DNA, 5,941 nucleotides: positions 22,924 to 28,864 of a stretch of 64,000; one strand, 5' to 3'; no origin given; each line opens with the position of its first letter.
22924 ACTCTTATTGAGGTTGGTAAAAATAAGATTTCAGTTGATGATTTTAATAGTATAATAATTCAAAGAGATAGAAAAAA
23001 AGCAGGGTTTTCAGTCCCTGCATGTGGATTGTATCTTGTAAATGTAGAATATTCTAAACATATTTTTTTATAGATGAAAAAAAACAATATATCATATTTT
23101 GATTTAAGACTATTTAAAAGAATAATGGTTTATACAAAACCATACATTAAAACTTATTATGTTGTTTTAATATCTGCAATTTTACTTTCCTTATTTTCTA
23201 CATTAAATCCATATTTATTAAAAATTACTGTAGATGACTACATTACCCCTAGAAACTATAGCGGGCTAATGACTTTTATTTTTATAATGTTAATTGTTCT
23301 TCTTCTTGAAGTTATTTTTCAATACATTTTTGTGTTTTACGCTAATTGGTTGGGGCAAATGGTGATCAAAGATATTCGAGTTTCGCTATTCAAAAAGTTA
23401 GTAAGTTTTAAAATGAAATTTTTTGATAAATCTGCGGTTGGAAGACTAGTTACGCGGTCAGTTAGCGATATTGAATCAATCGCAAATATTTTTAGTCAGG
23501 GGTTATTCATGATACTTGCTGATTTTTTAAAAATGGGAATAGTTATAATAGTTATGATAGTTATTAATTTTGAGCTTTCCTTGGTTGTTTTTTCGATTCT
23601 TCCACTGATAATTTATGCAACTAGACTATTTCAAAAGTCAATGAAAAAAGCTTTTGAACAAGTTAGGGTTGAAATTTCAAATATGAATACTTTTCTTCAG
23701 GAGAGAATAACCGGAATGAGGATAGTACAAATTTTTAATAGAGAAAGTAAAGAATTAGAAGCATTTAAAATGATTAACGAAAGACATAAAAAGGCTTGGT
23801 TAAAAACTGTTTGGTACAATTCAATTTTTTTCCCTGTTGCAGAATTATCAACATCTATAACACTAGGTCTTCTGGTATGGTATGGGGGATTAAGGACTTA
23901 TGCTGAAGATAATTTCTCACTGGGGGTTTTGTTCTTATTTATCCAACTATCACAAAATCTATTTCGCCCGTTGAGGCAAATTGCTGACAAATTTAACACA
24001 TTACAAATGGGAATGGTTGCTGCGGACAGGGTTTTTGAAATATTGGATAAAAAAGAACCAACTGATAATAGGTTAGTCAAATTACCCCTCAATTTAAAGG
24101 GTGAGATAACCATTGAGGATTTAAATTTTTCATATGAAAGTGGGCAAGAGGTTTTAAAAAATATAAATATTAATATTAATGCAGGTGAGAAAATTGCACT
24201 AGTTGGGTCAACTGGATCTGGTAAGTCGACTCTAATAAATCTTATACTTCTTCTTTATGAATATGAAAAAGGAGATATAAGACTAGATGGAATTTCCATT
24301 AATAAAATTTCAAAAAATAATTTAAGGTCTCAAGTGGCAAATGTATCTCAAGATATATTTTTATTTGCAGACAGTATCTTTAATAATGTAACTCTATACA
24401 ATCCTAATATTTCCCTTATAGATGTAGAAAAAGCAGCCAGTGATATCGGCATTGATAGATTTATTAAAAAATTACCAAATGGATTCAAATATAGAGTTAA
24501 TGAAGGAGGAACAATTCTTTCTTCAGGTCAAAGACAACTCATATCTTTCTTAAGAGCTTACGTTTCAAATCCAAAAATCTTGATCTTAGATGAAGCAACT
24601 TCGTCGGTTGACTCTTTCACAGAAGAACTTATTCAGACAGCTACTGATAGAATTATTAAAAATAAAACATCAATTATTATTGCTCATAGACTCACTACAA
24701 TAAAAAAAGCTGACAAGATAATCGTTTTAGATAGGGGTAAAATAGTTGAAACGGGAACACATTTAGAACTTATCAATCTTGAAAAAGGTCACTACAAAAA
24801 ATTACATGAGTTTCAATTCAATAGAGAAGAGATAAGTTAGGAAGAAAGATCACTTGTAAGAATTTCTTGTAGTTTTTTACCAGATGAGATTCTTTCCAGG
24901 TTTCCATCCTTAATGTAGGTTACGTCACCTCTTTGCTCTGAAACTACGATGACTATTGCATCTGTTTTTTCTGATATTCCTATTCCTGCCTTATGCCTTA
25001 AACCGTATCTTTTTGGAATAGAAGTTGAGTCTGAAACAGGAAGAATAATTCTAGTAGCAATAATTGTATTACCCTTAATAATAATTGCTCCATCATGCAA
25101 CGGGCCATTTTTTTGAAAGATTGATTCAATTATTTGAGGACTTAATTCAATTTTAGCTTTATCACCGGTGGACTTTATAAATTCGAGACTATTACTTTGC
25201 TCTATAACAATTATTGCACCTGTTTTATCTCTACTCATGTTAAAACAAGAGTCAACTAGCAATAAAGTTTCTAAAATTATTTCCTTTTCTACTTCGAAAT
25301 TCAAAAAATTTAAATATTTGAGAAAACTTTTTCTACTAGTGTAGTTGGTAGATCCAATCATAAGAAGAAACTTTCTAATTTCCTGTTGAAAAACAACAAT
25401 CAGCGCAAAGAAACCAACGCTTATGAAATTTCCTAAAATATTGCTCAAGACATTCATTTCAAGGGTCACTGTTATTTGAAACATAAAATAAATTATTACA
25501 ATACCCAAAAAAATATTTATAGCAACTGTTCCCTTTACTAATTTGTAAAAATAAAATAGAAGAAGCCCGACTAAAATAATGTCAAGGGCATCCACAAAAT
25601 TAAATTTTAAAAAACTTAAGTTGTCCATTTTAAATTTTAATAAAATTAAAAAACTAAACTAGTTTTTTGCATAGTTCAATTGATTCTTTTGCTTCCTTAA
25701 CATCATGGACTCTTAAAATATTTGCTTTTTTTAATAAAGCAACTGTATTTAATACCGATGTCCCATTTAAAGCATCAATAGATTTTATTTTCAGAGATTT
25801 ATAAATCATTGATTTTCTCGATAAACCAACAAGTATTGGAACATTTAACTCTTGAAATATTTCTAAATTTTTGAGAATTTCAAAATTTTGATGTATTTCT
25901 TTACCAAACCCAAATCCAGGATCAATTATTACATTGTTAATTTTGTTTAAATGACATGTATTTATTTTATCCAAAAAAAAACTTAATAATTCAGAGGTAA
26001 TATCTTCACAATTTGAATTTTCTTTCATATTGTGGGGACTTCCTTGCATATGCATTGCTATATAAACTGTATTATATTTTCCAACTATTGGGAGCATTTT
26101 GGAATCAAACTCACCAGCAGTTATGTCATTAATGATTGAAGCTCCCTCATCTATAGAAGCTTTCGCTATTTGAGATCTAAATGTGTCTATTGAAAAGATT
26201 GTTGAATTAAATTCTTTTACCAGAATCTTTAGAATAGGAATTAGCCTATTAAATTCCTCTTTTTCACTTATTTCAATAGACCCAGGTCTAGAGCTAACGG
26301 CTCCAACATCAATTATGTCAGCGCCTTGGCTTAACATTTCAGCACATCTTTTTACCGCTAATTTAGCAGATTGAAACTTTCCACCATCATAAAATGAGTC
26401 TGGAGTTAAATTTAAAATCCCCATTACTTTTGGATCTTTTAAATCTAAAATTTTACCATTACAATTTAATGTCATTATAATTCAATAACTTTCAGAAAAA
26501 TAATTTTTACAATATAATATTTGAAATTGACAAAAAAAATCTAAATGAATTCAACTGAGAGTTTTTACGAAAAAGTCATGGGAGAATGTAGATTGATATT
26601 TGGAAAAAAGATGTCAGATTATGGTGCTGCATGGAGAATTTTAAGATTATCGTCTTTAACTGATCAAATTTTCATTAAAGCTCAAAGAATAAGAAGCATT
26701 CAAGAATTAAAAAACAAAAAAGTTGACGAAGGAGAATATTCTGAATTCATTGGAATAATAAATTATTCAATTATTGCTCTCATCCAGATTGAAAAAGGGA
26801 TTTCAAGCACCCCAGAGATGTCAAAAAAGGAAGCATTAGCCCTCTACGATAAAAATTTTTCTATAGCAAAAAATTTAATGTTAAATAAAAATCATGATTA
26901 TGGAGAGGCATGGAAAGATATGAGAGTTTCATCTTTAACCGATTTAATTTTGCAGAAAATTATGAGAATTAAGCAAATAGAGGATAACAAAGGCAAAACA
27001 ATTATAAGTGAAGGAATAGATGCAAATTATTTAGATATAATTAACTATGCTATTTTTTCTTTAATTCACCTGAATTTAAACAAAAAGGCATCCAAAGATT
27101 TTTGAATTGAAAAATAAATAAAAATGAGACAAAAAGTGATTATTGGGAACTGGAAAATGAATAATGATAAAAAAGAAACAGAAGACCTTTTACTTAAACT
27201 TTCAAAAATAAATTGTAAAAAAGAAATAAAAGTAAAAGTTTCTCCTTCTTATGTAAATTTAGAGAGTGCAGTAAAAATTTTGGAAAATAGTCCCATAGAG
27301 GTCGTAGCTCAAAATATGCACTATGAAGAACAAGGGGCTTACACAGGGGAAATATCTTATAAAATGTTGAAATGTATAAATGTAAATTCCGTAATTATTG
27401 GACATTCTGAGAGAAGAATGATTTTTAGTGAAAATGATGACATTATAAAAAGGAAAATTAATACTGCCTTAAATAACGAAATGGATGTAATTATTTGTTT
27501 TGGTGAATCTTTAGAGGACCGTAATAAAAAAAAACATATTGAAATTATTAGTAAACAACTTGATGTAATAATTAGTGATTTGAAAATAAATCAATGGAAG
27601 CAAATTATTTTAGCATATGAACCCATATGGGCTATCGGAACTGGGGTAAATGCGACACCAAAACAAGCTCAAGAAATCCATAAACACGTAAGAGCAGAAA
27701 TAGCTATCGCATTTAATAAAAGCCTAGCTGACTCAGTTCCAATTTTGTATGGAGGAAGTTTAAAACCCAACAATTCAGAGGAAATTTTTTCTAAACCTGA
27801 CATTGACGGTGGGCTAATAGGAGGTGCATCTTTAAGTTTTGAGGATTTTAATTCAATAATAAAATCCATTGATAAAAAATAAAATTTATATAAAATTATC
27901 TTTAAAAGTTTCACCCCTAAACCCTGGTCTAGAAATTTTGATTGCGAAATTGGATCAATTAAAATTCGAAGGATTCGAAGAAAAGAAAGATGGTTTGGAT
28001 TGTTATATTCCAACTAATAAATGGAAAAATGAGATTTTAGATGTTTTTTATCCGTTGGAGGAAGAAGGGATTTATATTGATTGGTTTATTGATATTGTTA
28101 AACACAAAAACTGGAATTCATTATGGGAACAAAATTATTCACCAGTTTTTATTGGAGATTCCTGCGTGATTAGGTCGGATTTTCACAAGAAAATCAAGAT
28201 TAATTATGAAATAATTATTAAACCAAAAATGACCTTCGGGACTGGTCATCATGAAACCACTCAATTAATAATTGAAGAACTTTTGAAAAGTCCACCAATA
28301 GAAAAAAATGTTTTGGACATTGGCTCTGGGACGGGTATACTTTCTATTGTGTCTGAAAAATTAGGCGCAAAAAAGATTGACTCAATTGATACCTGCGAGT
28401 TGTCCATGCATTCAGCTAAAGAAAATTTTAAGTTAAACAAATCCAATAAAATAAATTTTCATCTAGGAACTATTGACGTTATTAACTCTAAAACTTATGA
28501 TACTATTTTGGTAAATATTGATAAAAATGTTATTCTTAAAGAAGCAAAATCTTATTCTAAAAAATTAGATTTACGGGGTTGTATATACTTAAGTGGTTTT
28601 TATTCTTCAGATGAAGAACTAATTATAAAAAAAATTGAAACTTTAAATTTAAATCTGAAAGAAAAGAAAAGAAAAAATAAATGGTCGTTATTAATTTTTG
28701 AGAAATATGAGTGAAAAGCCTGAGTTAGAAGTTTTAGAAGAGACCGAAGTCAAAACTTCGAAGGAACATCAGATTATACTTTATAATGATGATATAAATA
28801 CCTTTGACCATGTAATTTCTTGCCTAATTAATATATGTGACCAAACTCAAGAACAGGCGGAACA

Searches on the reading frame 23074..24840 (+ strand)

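Call 18: search_protein_families(library=pfam, proteins=[window:23074-24840:+], max_evalue=0.001)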
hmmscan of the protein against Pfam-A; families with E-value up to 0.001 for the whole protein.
window:23074-24840:+ (588 aa): 4 families
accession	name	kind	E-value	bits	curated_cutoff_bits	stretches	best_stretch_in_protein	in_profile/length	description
PF00664.28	ABC_membrane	-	1.2e-49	169.9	28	1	30-300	3-274/274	ABC transporter transmembrane region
PF00005.33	ABC_tran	-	2.7e-29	103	25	1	361-510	1-137/137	ABC transporter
PF13401.12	AAA_22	-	0.00044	21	27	0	374-519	8-104/130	AAA domain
PF13555.12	AAA_29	-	0.00077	19.6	27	0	366-391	17-43/61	P-loop containing region of AAA domain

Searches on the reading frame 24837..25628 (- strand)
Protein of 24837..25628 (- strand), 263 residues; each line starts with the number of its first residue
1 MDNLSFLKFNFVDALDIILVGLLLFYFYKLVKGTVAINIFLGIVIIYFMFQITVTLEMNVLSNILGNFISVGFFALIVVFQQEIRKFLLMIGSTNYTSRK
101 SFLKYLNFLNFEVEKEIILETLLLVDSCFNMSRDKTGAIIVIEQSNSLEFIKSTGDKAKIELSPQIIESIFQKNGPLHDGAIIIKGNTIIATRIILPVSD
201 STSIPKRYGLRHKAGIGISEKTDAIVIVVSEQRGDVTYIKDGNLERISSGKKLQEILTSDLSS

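Call 18: search_protein_families(library=pfam, proteins=[window:24837-25628:-], max_evalue=0.001)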
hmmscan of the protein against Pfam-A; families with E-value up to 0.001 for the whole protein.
window:24837-25628:- (263 aa): 2 families
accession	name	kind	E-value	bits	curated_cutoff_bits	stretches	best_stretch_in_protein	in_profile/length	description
PF02457.21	DAC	-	9.3e-39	132.1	27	1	126-243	2-118/119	DisA bacterial checkpoint controller nucleotide-binding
PF19293.4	CdaA_N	-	4e-17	62.6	23.8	1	6-84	2-81/81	CdaA N-terminal transmembrane domain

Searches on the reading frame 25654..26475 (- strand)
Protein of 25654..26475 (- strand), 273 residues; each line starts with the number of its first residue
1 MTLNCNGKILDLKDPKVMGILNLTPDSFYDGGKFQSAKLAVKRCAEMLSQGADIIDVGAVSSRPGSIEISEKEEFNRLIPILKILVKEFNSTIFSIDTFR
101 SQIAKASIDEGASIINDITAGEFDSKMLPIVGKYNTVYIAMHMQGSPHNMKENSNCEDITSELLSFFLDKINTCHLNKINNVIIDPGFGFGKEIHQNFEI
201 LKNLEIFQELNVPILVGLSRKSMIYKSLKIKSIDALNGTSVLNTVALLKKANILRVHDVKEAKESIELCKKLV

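Call 19: search_protein_families(library=pfam, proteins=[window:25654-26475:-], max_evalue=0.01)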
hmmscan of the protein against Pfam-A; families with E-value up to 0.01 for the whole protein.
window:25654-26475:- (273 aa): 1 family
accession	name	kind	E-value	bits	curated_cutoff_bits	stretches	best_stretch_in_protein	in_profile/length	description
PF00809.28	Pterin_bind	-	1e-67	228.8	25.5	1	18-257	1-244/244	Pterin binding enzyme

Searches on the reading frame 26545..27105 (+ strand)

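Call 19: search_protein_families(library=pfam, proteins=[window:26545-27105:+], max_evalue=0.01)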
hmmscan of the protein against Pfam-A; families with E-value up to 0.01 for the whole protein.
window:26545-27105:+ (186 aa): 1 family
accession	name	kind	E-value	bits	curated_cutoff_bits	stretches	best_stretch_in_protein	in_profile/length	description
PF07659.16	DUF1599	-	1.4e-57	192.3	25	2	115-176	1-61/61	Nucleotide modification associated domain 1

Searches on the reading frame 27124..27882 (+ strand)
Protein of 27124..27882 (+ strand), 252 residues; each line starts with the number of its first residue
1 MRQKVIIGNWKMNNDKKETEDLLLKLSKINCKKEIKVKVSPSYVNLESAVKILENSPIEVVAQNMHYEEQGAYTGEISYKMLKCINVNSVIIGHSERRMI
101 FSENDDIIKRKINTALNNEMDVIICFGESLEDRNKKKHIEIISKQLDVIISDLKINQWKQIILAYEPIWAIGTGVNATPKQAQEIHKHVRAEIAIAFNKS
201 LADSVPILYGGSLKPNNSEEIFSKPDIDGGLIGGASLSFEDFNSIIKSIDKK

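Call 19: search_protein_families(library=pfam, proteins=[window:27124-27882:+], max_evalue=0.01)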
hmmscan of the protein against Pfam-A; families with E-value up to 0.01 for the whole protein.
window:27124-27882:+ (252 aa): 1 family
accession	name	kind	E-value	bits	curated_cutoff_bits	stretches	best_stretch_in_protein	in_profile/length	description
PF00121.24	TIM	-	3.7e-88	295.6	20.1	1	4-248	1-244/245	Triosephosphate isomerase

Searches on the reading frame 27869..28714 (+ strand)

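Call 19: search_protein_families(library=pfam, proteins=[window:27869-28714:+], max_evalue=0.01)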
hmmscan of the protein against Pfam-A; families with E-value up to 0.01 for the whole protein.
window:27869-28714:+ (281 aa): 8 families
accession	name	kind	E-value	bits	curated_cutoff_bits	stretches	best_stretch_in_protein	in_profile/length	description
PF06325.19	PrmA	-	7.9e-41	140.9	22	1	71-279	86-295/296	Ribosomal protein L11 methyltransferase (PrmA)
PF05175.20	MTS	-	3e-10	40.4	23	1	129-216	18-105/170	Methyltransferase small domain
PF13847.12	Methyltransf_31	-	5.5e-06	26.6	27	1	146-229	5-100/145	Methyltransferase domain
PF13649.12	Methyltransf_25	-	6.3e-05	24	27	1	148-216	1-71/97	Methyltransferase domain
PF13489.12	Methyltransf_23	-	0.00038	20.7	27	1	134-204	12-84/164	Methyltransferase domain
PF01135.25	PCMT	-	0.00087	19.6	20.3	1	145-217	74-150/210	Protein-L-isoaspartate(D-aspartate) O-methyltransferase (PCMT)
PF10294.15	Methyltransf_16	-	0.0042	17.3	21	1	145-197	47-102/174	Lysine methyltransferase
PF02475.24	TRM5-TYW2_MTfase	-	0.005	17.2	28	1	146-217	38-112/164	TRM5/TYW2 methyltransferase domain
